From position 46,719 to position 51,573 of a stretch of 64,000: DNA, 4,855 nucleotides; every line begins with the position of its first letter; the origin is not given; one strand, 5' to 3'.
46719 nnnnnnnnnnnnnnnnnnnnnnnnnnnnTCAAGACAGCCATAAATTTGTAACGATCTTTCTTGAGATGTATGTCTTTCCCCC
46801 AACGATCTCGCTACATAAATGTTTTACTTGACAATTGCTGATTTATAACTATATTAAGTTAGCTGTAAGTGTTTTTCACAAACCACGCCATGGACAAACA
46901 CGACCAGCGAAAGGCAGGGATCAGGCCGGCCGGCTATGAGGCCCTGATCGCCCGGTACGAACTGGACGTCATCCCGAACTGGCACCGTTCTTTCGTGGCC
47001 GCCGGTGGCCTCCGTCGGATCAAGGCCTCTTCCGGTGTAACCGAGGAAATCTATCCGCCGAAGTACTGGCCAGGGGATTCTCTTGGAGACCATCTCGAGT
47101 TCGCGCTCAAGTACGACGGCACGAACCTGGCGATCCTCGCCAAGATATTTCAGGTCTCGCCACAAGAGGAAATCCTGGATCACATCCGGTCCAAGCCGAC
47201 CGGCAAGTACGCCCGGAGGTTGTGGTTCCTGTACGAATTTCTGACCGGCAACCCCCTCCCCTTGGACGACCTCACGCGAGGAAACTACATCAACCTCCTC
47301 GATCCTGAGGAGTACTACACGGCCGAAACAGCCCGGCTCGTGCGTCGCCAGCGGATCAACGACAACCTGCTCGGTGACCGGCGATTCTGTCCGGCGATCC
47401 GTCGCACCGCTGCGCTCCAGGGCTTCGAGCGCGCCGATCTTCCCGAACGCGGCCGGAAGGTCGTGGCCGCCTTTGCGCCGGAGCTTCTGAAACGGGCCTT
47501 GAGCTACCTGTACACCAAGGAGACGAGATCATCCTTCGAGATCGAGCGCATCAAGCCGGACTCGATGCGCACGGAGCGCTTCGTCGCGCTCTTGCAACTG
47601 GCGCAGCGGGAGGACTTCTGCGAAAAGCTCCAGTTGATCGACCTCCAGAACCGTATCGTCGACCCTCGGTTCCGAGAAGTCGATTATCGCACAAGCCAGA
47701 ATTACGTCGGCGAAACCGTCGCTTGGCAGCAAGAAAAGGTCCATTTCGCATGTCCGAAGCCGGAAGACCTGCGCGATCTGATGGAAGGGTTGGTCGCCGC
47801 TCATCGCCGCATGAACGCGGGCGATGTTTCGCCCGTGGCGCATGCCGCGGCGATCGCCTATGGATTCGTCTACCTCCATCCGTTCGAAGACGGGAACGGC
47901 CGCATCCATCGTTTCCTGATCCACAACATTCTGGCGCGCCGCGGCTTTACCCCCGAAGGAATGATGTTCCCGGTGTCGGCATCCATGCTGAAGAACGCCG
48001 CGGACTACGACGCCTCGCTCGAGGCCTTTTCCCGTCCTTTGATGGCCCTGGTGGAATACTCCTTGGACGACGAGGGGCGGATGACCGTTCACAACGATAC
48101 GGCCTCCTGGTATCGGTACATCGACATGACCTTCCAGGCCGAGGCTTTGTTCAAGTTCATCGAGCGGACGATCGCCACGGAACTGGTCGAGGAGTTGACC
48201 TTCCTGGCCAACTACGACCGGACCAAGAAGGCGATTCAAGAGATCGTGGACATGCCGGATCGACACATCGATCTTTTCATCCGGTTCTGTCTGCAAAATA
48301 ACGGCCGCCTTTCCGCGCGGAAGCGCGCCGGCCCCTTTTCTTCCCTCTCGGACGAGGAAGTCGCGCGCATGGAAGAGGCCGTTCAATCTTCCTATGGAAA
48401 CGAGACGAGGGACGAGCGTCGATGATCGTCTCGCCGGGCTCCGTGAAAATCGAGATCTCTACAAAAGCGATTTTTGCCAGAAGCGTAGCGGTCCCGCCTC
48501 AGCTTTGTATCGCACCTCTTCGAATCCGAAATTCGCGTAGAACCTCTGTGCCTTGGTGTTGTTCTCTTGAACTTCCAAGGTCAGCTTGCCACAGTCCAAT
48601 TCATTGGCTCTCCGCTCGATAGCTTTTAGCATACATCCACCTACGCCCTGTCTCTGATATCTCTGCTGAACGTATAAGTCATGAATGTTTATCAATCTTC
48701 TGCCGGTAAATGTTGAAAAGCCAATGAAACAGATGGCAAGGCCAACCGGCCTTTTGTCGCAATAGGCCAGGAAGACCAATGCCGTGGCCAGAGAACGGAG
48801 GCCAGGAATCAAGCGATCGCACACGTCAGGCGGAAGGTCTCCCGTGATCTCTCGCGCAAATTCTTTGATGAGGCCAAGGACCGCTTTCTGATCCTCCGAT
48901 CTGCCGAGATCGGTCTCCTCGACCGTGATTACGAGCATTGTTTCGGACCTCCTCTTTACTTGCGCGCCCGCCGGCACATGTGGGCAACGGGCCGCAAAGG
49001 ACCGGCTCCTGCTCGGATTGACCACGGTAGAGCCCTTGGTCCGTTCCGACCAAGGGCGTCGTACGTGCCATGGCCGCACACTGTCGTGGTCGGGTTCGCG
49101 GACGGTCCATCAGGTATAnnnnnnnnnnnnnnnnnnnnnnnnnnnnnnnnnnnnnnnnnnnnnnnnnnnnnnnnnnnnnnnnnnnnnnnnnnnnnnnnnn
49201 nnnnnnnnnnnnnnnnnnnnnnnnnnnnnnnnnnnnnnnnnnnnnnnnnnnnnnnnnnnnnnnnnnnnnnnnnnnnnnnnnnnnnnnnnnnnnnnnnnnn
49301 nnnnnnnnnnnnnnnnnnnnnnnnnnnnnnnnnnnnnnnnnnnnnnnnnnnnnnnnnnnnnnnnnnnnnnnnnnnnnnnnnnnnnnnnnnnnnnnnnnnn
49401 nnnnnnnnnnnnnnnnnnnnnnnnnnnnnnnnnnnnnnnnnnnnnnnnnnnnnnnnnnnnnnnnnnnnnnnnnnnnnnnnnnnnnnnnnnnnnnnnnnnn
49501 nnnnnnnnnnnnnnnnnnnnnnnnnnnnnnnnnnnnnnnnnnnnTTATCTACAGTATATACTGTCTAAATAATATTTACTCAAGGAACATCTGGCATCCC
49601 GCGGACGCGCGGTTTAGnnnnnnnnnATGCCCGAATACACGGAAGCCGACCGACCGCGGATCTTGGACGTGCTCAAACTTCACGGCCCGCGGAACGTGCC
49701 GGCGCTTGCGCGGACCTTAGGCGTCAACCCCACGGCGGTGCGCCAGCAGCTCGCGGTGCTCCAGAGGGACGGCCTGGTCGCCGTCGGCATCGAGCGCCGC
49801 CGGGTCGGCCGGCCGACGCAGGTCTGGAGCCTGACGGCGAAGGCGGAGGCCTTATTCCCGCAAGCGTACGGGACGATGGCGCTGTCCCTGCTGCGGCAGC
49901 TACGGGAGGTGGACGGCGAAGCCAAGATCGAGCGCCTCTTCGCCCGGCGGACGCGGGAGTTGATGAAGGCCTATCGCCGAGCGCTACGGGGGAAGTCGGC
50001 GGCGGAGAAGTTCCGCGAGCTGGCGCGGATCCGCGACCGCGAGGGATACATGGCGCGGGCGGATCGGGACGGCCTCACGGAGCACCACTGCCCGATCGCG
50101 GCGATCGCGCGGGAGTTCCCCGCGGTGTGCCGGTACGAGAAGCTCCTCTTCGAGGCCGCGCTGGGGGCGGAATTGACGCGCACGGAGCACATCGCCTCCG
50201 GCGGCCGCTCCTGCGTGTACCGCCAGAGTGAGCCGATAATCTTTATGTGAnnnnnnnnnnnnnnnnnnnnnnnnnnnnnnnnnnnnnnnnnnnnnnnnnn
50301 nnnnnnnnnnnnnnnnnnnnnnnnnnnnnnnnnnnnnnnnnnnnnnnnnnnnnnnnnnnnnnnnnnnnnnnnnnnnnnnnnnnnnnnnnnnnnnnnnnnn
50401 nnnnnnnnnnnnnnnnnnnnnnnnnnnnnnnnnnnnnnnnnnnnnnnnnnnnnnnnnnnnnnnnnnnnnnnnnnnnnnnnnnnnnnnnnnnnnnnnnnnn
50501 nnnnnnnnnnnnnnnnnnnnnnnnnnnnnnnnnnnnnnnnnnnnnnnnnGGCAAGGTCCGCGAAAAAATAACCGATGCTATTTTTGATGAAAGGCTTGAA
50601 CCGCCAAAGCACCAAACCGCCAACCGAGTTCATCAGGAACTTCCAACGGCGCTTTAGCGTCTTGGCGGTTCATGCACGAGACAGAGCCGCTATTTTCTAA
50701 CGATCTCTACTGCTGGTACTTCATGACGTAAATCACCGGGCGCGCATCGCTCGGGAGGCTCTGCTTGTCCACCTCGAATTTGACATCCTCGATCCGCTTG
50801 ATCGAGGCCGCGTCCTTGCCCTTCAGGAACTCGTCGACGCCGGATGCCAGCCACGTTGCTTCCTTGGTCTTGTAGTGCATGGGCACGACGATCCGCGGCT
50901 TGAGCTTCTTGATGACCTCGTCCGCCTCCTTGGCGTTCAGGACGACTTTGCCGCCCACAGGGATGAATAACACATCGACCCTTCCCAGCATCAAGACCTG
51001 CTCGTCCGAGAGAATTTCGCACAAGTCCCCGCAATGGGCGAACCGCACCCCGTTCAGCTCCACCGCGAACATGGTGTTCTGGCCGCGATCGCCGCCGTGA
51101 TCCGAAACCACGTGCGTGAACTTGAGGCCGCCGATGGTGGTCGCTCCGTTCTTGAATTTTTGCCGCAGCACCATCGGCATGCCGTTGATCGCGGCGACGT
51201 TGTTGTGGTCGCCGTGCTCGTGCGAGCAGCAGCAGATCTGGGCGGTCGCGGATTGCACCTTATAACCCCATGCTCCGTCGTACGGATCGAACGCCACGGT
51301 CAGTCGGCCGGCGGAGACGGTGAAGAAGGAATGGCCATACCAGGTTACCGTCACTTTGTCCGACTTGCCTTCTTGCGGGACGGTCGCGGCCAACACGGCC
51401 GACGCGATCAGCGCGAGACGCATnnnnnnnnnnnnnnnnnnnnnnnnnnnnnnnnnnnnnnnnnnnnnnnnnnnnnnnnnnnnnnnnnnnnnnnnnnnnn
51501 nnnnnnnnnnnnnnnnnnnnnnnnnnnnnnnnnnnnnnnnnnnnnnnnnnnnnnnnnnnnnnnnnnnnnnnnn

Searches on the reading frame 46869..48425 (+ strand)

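Call 44: search_protein_families(library=pfam, proteins=[window:46869-48425:+], max_evalue=0.001)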
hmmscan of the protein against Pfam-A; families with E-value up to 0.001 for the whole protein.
window:46869-48425:+ (518 aa): 1 family
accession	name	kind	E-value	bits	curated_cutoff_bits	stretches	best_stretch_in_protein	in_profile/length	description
PF02661.23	Fic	-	2.1e-15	57.8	24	1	255-355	6-93/93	Fic/DOC family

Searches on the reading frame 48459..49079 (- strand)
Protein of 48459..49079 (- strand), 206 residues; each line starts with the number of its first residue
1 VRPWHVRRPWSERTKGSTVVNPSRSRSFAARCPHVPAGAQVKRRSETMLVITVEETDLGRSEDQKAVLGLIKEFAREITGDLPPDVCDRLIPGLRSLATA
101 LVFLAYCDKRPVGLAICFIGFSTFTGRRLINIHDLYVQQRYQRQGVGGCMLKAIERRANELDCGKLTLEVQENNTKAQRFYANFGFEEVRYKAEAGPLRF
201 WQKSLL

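Call 86: search_protein_families(library=pfam, proteins=[window:48459-49079:-], max_evalue=0.0001)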
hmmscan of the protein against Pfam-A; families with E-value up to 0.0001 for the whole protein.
window:48459-49079:- (206 aa): 4 families
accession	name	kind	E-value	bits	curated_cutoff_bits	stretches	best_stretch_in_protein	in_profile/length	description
PF00583.31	Acetyltransf_1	-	1.1e-16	61.6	20.7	1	99-186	32-116/116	Acetyltransferase (GNAT) family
PF13508.13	Acetyltransf_7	-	8.4e-14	52.2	27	1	101-188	4-84/84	Acetyltransferase (GNAT) domain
PF13673.13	Acetyltransf_10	-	4.2e-12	46.6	23.6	1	100-196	31-117/128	Acetyltransferase (GNAT) domain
PF08445.16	FR47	-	1.7e-05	25.2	22.1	1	132-189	24-80/86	FR47-like protein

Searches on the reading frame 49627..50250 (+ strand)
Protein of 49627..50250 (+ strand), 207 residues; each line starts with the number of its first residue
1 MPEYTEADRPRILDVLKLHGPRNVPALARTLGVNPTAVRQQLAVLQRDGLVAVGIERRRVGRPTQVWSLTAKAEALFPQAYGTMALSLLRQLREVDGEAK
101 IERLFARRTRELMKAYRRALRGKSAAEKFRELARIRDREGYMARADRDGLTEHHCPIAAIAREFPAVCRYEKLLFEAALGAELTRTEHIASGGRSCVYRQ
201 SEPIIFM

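Call 44: search_protein_families(library=pfam, proteins=[window:49627-50250:+], max_evalue=0.001)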
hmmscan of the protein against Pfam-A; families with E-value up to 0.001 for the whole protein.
window:49627-50250:+ (207 aa): 5 families
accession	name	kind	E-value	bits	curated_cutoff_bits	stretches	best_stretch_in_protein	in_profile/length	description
PF12840.13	HTH_20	-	1.3e-05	25.5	27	1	11-53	8-50/51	Helix-turn-helix domain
PF01022.26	HTH_5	-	1.8e-05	24.9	22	1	9-52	4-46/47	Bacterial regulatory protein, arsR family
PF12802.13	MarR_2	-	2.3e-05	24.9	27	1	11-53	9-52/61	MarR family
PF25212.1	HVO_A0114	-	3e-05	24.2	27.6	1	8-58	23-73/84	HVO_A0114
PF13412.12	HTH_24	-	0.00032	20.6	21.9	1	11-51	7-47/48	Winged helix-turn-helix DNA-binding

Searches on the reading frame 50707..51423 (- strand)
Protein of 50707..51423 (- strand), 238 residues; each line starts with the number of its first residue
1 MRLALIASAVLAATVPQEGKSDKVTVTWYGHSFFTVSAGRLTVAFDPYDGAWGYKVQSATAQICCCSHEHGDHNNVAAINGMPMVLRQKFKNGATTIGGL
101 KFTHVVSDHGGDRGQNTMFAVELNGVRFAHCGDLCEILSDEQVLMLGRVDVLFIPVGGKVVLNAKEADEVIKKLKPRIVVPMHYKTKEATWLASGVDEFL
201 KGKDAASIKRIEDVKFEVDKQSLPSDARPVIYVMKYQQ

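Call 44: search_protein_families(library=pfam, proteins=[window:50707-51423:-], max_evalue=0.001)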
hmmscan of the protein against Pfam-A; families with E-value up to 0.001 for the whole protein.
window:50707-51423:- (238 aa): 2 families
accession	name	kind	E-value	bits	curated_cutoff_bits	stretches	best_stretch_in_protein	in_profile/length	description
PF13483.12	Lactamase_B_3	-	6.2e-39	134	24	1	25-183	1-160/160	Beta-lactamase superfamily domain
PF12706.13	Lactamase_B_2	-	1.5e-10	41.5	27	1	91-184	92-200/200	Beta-lactamase superfamily domain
